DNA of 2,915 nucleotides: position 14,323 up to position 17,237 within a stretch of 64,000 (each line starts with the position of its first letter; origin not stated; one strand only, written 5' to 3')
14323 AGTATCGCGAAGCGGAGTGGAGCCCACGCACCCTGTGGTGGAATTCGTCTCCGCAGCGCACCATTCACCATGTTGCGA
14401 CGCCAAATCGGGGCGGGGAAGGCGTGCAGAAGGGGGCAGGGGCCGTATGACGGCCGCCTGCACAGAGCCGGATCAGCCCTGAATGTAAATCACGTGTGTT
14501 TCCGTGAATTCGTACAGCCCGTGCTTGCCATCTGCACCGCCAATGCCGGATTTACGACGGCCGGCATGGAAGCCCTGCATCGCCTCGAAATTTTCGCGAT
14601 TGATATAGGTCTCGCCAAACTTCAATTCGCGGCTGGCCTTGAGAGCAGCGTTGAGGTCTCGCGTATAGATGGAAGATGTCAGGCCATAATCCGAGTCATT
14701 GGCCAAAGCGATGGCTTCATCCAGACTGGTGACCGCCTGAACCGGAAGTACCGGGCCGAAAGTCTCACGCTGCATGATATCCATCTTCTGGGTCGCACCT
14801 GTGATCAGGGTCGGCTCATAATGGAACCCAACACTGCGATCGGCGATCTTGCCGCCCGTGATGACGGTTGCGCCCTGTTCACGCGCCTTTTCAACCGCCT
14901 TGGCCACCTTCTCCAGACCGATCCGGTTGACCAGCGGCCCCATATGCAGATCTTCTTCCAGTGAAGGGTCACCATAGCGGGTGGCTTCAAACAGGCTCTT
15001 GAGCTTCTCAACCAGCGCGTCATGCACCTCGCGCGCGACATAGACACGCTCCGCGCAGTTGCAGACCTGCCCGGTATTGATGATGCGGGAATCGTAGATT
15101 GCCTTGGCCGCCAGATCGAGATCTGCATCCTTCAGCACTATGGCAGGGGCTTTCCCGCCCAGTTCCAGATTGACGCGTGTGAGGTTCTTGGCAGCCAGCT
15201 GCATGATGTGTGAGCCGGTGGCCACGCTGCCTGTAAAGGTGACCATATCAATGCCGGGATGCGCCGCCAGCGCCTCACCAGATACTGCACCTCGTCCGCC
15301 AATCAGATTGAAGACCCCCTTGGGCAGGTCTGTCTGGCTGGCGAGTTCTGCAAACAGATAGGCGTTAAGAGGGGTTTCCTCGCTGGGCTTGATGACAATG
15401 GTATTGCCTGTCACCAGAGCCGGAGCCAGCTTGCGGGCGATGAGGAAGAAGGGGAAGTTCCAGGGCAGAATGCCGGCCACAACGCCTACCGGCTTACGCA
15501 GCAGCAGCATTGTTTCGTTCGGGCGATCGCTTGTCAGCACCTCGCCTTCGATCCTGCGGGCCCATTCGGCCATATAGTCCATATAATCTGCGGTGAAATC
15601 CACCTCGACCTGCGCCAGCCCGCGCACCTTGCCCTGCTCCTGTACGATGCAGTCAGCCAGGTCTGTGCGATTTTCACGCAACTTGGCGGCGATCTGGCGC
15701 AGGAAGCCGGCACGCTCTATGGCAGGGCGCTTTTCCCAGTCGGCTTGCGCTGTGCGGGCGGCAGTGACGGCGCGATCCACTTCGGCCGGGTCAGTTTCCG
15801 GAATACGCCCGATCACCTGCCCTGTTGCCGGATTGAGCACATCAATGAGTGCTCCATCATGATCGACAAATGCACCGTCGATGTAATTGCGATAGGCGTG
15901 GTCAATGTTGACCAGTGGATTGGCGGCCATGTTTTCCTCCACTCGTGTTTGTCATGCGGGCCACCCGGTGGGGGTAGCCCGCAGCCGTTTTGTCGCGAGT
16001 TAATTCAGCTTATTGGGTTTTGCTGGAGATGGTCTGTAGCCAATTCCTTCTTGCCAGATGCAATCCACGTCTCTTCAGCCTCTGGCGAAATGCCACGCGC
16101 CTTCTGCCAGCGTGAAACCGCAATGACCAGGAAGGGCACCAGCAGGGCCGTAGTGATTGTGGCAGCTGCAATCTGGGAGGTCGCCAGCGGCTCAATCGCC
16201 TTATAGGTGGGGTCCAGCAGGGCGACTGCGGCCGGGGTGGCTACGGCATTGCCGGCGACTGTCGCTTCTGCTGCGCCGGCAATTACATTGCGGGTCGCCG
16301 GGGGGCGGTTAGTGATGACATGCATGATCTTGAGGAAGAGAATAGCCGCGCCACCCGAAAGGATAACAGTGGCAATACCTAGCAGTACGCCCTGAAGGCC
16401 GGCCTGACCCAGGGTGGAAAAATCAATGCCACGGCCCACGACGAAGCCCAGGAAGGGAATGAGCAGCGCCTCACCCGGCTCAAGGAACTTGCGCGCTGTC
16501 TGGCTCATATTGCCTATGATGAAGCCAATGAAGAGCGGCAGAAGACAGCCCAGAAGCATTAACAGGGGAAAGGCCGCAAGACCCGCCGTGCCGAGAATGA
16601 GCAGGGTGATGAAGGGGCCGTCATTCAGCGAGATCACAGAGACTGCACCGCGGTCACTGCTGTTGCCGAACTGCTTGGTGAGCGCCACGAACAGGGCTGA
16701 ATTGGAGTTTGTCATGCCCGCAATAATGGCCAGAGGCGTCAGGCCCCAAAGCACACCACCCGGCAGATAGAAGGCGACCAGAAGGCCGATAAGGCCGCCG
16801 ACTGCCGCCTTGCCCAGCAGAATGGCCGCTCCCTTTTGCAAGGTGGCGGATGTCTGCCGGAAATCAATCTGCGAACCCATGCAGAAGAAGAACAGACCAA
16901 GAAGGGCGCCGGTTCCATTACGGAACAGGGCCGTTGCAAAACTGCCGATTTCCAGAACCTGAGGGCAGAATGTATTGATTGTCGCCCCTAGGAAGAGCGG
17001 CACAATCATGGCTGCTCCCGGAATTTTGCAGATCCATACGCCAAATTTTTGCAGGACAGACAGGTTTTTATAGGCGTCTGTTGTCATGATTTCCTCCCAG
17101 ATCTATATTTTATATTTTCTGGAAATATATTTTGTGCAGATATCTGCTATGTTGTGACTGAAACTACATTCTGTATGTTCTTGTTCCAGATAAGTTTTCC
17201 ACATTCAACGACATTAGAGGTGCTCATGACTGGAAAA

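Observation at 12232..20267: Candidate undescribed sugar-acid catabolic pathway inserted between serS and surE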

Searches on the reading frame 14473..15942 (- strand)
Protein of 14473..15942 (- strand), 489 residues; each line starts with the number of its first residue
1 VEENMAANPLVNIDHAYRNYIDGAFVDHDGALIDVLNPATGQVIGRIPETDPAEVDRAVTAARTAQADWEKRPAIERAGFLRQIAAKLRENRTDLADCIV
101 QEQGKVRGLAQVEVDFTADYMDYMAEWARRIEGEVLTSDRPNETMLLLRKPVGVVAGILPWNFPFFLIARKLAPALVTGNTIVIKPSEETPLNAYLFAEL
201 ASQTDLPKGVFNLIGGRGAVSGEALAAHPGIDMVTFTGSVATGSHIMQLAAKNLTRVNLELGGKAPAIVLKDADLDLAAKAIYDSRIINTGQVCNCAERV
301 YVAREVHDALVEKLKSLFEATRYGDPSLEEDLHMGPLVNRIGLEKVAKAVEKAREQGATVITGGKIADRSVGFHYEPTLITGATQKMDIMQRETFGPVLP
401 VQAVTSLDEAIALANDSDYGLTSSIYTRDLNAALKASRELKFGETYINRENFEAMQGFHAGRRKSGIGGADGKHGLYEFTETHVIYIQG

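Call 3: search_protein_families(library=pfam, proteins=[window:14473-15942:-])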
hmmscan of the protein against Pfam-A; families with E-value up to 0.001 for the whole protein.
window:14473-15942:- (489 aa): 1 family
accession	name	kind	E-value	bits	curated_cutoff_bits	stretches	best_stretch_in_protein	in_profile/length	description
PF00171.27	Aldedh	-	4.1e-163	543.7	23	1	26-484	2-460/461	Aldehyde dehydrogenase family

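Call 4: search_protein_families(library=ncbifam, proteins=[window:14473-15942:-])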
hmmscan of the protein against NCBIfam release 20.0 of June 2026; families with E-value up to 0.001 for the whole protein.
window:14473-15942:- (489 aa): 45 families (the best 25 are shown)
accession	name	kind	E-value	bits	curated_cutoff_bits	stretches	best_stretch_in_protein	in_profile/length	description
NF007497.0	PRK10090.1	equivalog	1.2e-228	759.7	500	1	15-488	5-478/480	aldehyde dehydrogenase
NF010000.0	PRK13473.1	subfamily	9.2e-137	456.5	615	1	17-484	3-469/475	aminobutyraldehyde dehydrogenase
TIGR01780.1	SSADH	subfamily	1.1e-124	416.8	646.35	1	35-482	1-447/448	succinate-semialdehyde dehydrogenase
NF040792.1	glyc_ald_dh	equivalog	3.4e-123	412.1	760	1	18-487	2-473/488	D-glyceraldehyde dehydrogenase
TIGR01804.1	BADH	equivalog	2.8e-121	405.2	668.6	1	20-482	1-466/467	betaine-aldehyde dehydrogenase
TIGR03216.1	OH_muco_semi_DH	equivalog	8e-117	390.8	693.25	1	17-487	1-479/481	2-hydroxymuconic semialdehyde dehydrogenase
NF006916.0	PRK09407.1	equivalog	3.2e-115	385.7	521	1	26-485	29-490/526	succinic semialdehyde dehydrogenase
NF009725.0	PRK13252.1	equivalog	1.7e-114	383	593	1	16-487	6-479/488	betaine-aldehyde dehydrogenase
NF045735.1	PaDhStyDPseudo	equivalog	4.1e-111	372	850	1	20-487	6-481/483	phenylacetaldehyde dehydrogenase StyD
TIGR03374.1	ABALDH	equivalog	4.1e-109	365.5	909.3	1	18-485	3-469/472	aminobutyraldehyde dehydrogenase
TIGR02299.1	HpaE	equivalog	1.8e-108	363.3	638.35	1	19-487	3-476/488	5-carboxymethyl-2-hydroxymuconate semialdehyde dehydrogenase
NF042993.1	AlphKGSA_gudD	equivalog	4.3e-106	355.5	770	1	16-452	3-443/481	alpha-ketoglutaric semialdehyde dehydrogenase GucD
NF040648.1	lactal_redase_Meth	equivalog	5e-105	352.2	650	1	20-487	2-462/463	lactaldehyde dehydrogenase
NF008415.0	PRK11241.1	equivalog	1.5e-104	350.4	828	1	18-485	12-478/482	NADP-dependent succinate-semialdehyde dehydrogenase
NF052305.1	DioxValDhHalo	equivalog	3.6e-104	349.3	750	1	15-450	3-441/483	2,5-dioxovalerate dehydrogenase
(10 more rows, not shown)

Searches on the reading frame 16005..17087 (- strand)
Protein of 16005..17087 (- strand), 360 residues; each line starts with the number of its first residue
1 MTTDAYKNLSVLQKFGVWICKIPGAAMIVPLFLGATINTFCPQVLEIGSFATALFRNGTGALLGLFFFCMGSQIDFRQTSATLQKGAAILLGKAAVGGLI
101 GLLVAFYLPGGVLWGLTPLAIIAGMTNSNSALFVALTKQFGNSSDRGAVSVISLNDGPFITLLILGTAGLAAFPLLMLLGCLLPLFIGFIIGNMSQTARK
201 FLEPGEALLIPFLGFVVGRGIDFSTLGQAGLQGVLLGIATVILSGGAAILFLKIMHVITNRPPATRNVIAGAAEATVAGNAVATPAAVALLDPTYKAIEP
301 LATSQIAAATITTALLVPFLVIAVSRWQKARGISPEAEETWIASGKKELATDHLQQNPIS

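Call 3: search_protein_families(library=pfam, proteins=[window:16005-17087:-])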
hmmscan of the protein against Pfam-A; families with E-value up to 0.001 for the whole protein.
window:16005-17087:- (360 aa): 1 family
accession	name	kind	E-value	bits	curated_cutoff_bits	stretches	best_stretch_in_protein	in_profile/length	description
PF03812.18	KdgT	-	2.8e-100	336.1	25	1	19-325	5-303/305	2-keto-3-deoxygluconate permease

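Call 4: search_protein_families(library=ncbifam, proteins=[window:16005-17087:-])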
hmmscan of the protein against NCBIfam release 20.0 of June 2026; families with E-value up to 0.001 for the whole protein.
window:16005-17087:- (360 aa): 1 family
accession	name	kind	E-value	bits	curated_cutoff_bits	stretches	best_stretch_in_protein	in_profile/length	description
TIGR00793.1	kdgT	equivalog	5.7e-66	223.2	453.8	1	19-326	7-311/314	2-keto-3-deoxygluconate transporter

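Call 77: search_protein_families(library=ncbifam, proteins=[window:16005-17087:-], max_evalue=1e-10)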
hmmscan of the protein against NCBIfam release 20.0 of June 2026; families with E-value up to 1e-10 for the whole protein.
window:16005-17087:- (360 aa): 1 family
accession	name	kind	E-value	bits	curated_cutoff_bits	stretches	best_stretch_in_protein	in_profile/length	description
TIGR00793.1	kdgT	equivalog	5.7e-66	223.2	453.8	1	19-326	7-311/314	2-keto-3-deoxygluconate transporter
